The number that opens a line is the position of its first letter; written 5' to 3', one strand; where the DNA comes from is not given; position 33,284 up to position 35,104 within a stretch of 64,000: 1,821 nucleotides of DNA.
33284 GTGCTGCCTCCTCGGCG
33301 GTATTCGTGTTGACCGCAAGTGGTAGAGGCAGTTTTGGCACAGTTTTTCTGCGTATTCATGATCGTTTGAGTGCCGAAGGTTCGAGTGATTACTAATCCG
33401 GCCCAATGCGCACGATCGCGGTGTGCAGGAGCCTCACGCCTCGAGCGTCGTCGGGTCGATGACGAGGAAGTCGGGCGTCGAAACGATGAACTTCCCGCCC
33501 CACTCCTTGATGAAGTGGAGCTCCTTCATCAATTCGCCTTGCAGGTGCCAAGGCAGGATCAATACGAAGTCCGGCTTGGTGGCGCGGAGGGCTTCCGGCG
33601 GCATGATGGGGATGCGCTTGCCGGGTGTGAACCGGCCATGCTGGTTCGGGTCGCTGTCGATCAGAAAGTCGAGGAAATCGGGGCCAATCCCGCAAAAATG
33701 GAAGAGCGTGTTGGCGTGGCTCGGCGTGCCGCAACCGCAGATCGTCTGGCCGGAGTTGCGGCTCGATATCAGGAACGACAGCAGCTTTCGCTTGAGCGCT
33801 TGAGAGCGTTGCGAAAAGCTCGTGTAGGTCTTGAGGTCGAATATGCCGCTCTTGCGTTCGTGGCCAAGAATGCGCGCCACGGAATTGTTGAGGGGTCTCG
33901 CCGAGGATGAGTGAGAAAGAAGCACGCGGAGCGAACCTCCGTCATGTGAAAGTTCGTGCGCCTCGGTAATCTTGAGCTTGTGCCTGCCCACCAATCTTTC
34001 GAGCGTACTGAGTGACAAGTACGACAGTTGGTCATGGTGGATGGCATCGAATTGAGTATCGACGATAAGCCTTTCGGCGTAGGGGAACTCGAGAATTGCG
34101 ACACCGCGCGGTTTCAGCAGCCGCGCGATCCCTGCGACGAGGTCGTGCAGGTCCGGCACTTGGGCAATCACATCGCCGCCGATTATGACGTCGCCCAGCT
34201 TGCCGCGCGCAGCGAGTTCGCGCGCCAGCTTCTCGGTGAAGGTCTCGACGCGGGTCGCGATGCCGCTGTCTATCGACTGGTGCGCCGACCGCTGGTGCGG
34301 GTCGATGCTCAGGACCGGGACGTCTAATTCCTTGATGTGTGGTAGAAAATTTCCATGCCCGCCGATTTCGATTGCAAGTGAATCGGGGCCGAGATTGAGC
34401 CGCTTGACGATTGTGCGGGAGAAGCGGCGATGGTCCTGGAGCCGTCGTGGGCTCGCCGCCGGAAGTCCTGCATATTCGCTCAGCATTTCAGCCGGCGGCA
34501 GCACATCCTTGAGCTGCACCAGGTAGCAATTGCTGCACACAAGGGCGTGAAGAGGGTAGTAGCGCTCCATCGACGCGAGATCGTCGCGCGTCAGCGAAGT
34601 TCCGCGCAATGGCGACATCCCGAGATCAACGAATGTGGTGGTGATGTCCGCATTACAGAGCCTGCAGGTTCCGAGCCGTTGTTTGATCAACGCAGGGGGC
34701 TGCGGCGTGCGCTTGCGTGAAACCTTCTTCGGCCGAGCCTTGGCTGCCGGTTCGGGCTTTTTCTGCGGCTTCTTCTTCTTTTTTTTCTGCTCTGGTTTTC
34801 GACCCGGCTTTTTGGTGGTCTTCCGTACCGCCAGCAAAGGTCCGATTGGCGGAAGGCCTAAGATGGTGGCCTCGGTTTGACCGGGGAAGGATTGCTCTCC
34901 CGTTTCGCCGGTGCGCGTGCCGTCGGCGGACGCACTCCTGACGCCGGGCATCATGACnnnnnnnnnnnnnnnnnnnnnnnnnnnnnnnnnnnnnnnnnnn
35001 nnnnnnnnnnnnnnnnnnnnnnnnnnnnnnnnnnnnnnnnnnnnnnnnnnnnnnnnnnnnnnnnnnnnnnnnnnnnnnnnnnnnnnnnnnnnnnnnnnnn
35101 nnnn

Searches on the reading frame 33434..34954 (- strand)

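Call 92: search_protein_families(library=pfam, proteins=[window:33434-34954:-], max_evalue=0.0001)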
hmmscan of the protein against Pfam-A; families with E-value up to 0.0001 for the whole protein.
window:33434-34954:- (506 aa): 4 families
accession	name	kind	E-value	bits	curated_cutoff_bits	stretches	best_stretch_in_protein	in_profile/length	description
PF08484.17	Methyltransf_14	-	8e-50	169.2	23.5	1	338-494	3-160/160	C-methyltransferase C-terminal domain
PF08421.16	Methyltransf_13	-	1.3e-18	67.3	31.3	1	97-157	1-61/62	Putative zinc binding domain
PF13489.12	Methyltransf_23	-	1.5e-08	35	27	1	198-331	31-163/164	Methyltransferase domain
PF08242.18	Methyltransf_12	-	9.8e-05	23.5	30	0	198-285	4-97/98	Methyltransferase domain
